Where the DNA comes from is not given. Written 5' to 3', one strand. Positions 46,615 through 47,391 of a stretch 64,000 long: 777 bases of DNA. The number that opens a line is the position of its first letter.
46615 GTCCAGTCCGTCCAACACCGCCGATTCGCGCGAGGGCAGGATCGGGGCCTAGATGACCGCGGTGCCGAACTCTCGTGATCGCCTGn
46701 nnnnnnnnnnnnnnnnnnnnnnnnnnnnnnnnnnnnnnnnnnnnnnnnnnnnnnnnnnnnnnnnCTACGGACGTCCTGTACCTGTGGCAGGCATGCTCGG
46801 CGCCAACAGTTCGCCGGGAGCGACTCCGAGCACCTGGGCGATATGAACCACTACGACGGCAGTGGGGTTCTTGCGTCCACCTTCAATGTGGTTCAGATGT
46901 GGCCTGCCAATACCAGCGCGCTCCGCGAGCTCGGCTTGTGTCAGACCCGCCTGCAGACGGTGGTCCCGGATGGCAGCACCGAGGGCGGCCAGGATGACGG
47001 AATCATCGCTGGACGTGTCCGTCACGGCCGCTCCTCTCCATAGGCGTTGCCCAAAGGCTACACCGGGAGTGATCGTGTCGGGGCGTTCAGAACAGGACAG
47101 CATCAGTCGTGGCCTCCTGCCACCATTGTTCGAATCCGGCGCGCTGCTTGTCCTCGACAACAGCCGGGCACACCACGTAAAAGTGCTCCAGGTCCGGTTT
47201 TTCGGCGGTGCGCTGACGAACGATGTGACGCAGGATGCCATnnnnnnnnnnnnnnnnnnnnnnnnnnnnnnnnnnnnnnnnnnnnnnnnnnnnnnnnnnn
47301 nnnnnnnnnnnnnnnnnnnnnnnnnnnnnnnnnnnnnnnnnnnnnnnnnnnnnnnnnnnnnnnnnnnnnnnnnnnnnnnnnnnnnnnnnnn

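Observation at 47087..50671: Divergent PAPS-reductase-like / C5-cytosine MTase module: candidate DNA modification or defence island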

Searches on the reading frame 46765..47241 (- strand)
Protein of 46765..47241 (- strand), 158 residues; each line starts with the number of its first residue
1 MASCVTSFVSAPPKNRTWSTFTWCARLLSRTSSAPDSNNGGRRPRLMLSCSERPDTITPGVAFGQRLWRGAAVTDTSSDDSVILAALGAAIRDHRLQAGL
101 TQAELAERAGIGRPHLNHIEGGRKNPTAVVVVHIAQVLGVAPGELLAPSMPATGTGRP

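Call 3: search_protein_families(library=pfam, proteins=[window:46765-47241:-], max_evalue=0.01)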
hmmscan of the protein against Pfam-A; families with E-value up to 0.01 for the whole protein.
window:46765-47241:- (158 aa): 5 families
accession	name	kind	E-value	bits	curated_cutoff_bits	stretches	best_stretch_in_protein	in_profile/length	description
PF13560.12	HTH_31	-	1.9e-15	57.3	27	1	86-146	1-61/64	Helix-turn-helix domain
PF01381.28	HTH_3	-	5.5e-13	49.2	23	1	91-145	1-55/55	Helix-turn-helix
PF12844.13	HTH_19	-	1.8e-11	44.2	30.2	1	88-147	1-60/64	Helix-turn-helix domain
PF13443.12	HTH_26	-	2.3e-06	28.2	22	1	97-146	8-58/63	Cro/C1-type HTH DNA-binding domain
PF13744.12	HTH_37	-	0.00041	20.5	27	1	80-123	12-55/80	Helix-turn-helix domain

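Call 4: search_protein_families(library=padloc, proteins=[window:46765-47241:-], max_evalue=0.01)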
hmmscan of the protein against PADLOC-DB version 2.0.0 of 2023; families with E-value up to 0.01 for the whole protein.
window:46765-47241:- (158 aa): 15 families
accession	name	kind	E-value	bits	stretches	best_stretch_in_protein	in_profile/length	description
PDLC02926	HTH_VI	-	5.1e-11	40.7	1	87-141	2-56/92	-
PDLC04142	capH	-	9.1e-09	34.3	1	86-146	6-66/103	capH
PDLC03665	Control_protein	-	1.1e-06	26.8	1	87-147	9-70/77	control protein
PDLC03664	Control_protein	-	3.9e-06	25.2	1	83-146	10-73/74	control protein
PDLC04775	PDC-M69A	-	9e-06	24.2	1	84-148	5-69/113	-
PDLC03952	RmrA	-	1e-05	22.6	1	89-139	25-75/395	-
PDLC03947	RmrA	-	0.00011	19.1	1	87-139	12-64/383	-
PDLC03953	RmrA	-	0.00012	19.4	1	85-140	4-59/373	-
PDLC03949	RmrA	-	0.00018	18.5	1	95-142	11-58/363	-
PDLC03951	RmrA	-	0.00081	16.4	1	91-145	13-67/400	-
PDLC03955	RmrA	-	0.0019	15.5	1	95-153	29-86/371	-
PDLC03943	RmrA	-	0.0032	14.6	1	88-142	4-58/370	-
PDLC03954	RmrA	-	0.0036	14.3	1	88-142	12-66/380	-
PDLC03536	REase_II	-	0.0056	14.4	1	91-150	15-74/237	Type II restriction enzyme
PDLC03668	Control_protein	-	0.0065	15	1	81-133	3-55/79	control protein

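Call 6: search_protein_families(library=ncbifam, proteins=[window:46765-47241:-], max_evalue=1)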
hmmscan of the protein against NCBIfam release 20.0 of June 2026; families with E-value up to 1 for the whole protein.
window:46765-47241:- (158 aa): 18 families
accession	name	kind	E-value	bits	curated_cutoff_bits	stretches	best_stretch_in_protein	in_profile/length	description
TIGR03070.1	couple_hipB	subfamily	1.9e-11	43.7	71.65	1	86-140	2-56/58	type II toxin-antitoxin system Y4mF family antitoxin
NF006015.0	PRK08154.1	subfamily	1.4e-10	40.9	204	1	72-149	16-93/314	anaerobic benzoate catabolism transcriptional regulator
NF041951.1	phage_RstR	subfamily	3.2e-08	33.8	80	1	88-147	4-63/108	RstR family transcriptional repressor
NF047948.1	male_kill_WMK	equivalog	9.9e-06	25.2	300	1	82-146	158-222/300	WO male-killing family protein Wmk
NF041493.1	MobT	equivalog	0.00029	19.8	600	1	91-138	1-48/383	MobT family relaxase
NF038139.1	Reg_Aceta_RamB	equivalog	0.00062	18.5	700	1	87-141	3-57/465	acetate metabolism transcriptional regulator RamB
NF010465.0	PRK13890.1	equivalog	0.00063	19.8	96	1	99-141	18-60/121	conjugal transfer protein TrbA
TIGR00270.2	TIGR00270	equivalog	0.0011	18.8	110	1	82-140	71-129/159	multiprotein bridging factor aMBF1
NF007408.0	PRK09943.1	equivalog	0.0033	17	211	1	86-145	7-66/185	HTH-type transcriptional regulator PuuR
TIGR03830.1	CxxCG_CxxCG_HTH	subfamily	0.0042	16.9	61.8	1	87-130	66-109/127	type II TA system antitoxin MqsA family protein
NF048000.1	ECH1013_TF_S24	equivalog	0.0046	16.9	300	1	89-142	5-59/204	ECH_1013 family putative transcriptional regulator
TIGR02607.1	antidote_HigA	equivalog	0.0049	16.7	47.7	1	92-144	12-65/81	HigA family addiction module antitoxin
NF007257.0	PRK09706.1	subfamily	0.0054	16.5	101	1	86-145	5-64/135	transcriptional repressor DicA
NF041677.1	trans_regClgR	equivalog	0.0067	16.5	170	1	85-146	7-68/113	transcriptional regulator ClgR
NF007271.0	PRK09726.1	equivalog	0.019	15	79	1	89-140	15-66/88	type II toxin-antitoxin system antitoxin HipB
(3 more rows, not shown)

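Call 7: search_protein_families(library=phrogs, proteins=[window:46765-47241:-], max_evalue=0.1)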
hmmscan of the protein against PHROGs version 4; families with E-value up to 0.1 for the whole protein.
window:46765-47241:- (158 aa): 30 families (the best 25 are shown)
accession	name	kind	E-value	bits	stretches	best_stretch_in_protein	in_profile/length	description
phrog_4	-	transcription regulation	1.5e-09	38.4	1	87-146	137-192/400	transcriptional repressor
phrog_8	-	transcription regulation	2.1e-09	38.3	1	90-148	163-218/346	transcriptional regulator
phrog_3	-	transcription regulation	6e-09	37.2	1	87-148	89-148/430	transcriptional repressor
phrog_5823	-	transcription regulation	7.2e-09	36.3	1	86-151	6-72/404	transcriptional regulator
phrog_7241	-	transcription regulation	1.2e-08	36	1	89-146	67-121/122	transcriptional regulator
phrog_2439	-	transcription regulation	1.5e-08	34.9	1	87-148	8-69/367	transcriptional regulator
phrog_1373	-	transcription regulation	2.1e-08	35.3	1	87-141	64-118/166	transcriptional regulator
phrog_4583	-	transcription regulation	5.1e-07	30.6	1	86-152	10-76/81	transcriptional repressor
phrog_2328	-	transcription regulation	1.8e-06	28.8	1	87-142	16-71/128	transcriptional repressor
phrog_2967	-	transcription regulation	1.1e-05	26.1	1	89-148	13-72/225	transcriptional regulator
phrog_4836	-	transcription regulation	3.7e-05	24.4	1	85-146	74-135/194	CII-like regulator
phrog_955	-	DNA, RNA and nucleotide metabolism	4.7e-05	24.2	1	85-125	23-63/142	HTH DNA binding protein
phrog_9908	-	DNA, RNA and nucleotide metabolism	7.6e-05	23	1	84-141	11-68/282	DNA binding protein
phrog_38027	-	transcription regulation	0.00015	22.8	1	90-145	72-127/143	transcriptional repressor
phrog_2104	-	unknown function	0.0002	22.5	1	90-135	43-88/103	-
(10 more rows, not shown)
